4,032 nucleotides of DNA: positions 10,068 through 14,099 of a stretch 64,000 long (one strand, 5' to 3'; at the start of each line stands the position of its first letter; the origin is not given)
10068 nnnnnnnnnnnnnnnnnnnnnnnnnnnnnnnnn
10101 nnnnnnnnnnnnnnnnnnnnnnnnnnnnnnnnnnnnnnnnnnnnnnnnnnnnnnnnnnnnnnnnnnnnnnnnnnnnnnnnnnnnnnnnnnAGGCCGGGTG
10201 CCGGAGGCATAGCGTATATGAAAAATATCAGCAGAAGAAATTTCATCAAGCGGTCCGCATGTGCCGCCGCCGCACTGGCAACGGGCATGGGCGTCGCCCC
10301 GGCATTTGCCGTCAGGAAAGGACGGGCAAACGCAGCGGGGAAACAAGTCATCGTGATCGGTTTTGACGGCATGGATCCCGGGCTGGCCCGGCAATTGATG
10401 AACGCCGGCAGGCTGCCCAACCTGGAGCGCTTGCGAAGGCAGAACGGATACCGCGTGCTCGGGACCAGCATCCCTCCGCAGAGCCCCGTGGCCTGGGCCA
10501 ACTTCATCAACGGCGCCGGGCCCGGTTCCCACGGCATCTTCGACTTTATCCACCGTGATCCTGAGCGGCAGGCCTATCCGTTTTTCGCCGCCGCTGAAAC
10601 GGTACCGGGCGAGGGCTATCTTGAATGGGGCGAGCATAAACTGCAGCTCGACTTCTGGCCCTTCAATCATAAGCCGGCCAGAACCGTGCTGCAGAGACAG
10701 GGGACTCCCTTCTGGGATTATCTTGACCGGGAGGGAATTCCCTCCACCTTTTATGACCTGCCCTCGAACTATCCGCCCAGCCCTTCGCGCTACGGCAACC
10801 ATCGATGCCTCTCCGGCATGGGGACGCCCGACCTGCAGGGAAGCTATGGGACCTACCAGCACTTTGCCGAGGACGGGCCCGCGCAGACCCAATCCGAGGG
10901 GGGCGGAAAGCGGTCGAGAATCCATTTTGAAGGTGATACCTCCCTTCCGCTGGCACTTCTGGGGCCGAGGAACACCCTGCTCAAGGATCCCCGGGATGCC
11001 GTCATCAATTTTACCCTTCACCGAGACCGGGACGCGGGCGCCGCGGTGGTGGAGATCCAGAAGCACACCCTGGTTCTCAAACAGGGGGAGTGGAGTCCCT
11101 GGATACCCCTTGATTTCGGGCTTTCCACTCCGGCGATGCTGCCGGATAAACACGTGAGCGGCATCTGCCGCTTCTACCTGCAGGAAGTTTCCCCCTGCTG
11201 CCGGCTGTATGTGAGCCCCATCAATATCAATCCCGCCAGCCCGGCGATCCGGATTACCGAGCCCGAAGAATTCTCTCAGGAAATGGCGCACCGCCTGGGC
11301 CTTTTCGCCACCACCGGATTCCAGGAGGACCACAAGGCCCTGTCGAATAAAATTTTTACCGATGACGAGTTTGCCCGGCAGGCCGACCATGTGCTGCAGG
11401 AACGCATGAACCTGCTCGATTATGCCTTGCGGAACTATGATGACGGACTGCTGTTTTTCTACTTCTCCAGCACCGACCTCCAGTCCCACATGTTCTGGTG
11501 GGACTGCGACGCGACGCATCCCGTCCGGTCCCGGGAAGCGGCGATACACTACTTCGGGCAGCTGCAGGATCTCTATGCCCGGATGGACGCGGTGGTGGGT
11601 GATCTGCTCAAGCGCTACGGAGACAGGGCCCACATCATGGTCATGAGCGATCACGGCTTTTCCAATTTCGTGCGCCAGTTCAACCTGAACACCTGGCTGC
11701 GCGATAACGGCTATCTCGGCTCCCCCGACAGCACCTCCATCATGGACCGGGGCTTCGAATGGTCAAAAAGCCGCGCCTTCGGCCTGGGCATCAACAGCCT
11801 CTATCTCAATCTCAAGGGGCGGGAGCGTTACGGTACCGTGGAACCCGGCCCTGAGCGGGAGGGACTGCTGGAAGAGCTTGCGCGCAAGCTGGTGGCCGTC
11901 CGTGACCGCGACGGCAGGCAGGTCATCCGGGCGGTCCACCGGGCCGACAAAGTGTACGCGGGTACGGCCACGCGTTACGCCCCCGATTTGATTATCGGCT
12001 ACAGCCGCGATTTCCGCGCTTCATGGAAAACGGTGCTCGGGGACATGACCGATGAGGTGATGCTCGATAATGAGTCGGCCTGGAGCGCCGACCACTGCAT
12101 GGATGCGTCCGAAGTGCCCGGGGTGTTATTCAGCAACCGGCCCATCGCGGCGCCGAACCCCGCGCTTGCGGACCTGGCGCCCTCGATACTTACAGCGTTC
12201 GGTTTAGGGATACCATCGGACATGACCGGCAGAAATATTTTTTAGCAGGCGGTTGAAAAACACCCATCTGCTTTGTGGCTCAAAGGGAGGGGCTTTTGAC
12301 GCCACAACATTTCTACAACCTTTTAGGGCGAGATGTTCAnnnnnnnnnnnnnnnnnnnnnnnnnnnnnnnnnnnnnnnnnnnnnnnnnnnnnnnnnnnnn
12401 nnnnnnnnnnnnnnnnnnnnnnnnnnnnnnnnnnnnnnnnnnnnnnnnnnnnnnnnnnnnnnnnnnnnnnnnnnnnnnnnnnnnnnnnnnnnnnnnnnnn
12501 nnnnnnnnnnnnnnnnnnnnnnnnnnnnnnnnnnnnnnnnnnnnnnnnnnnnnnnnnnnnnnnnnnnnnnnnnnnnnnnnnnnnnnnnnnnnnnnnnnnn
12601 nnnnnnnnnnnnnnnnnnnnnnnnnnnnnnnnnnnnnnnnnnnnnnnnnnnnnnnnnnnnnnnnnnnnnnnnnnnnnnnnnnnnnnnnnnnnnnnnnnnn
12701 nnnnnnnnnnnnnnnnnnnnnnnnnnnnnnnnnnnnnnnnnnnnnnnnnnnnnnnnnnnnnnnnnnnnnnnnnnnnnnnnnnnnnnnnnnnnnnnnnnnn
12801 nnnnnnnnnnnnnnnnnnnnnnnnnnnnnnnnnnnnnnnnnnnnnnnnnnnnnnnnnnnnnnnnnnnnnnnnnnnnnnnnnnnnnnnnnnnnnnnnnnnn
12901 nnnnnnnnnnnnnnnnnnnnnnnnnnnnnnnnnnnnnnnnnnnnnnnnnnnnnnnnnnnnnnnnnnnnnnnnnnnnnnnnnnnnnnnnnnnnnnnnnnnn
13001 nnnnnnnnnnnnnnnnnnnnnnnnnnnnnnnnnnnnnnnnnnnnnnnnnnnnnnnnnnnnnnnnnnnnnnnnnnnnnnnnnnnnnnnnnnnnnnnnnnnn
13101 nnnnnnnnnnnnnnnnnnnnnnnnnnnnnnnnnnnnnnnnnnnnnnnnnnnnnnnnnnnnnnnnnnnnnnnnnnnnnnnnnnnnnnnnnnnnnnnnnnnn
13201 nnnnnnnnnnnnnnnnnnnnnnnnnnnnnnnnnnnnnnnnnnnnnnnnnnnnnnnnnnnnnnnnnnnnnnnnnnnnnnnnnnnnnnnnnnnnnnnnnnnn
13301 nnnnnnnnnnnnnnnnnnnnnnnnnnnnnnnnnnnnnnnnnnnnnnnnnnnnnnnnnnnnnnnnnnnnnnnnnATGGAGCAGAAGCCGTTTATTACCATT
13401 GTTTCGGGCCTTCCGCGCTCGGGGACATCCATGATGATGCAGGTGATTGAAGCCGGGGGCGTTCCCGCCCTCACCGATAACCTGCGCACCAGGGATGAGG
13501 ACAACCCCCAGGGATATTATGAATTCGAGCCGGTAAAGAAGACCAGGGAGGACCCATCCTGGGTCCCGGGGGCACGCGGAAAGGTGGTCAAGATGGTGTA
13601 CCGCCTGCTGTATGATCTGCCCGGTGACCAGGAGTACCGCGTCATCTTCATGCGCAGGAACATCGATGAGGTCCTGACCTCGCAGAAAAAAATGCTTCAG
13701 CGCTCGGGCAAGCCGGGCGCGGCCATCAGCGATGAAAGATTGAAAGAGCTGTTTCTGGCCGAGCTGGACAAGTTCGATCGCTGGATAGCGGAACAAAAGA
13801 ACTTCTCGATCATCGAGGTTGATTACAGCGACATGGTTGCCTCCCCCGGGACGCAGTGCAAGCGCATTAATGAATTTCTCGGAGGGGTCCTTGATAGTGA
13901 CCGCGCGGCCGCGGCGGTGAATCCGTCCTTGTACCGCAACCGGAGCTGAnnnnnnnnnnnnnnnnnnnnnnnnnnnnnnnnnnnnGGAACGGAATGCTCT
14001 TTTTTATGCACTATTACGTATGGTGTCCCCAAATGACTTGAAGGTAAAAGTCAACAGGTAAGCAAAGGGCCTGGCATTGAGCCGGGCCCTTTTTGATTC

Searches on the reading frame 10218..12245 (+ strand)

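Call 30: search_protein_families(library=pfam, proteins=[window:10218-12245:+], max_evalue=0.01)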
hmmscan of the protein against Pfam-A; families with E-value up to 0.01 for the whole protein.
window:10218-12245:+ (675 aa): 1 family
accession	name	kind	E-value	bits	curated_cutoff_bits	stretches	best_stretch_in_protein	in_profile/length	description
PF01663.27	Phosphodiest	-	8.4e-31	108.2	23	2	384-593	135-315/342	Type I phosphodiesterase / nucleotide pyrophosphatase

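Call 70: search_protein_families(library=ncbifam, proteins=[window:10218-12245:+], max_evalue=0.001)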
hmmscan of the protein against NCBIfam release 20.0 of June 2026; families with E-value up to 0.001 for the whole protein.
window:10218-12245:+ (675 aa): 1 family
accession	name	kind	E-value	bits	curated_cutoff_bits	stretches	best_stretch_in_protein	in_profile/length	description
TIGR01409.1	TAT_signal_seq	domain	4.4e-05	23.7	16.7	1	4-31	1-29/29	twin-arginine translocation signal domain-containing protein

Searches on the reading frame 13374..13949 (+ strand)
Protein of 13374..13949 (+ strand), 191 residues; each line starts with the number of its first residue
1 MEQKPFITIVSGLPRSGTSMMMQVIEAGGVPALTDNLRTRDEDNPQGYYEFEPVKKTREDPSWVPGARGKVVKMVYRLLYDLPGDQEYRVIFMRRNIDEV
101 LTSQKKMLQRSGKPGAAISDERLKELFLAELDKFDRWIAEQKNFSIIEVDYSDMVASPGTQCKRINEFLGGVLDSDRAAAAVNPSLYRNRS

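Call 30: search_protein_families(library=pfam, proteins=[window:13374-13949:+], max_evalue=0.01)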
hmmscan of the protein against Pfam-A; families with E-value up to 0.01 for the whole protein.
window:13374-13949:+ (191 aa): 2 families
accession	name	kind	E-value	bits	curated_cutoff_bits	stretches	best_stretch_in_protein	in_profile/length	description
PF13469.12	Sulfotransfer_3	-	3.1e-10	41.1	27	1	89-170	126-211/216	Sulfotransferase family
PF00685.33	Sulfotransfer_1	-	1e-06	28.8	22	1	9-178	5-188/255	Sulfotransferase domain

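Call 70: search_protein_families(library=ncbifam, proteins=[window:13374-13949:+], max_evalue=0.001)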
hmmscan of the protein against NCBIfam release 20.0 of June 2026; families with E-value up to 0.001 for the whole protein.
window:13374-13949:+ (191 aa): 0 families
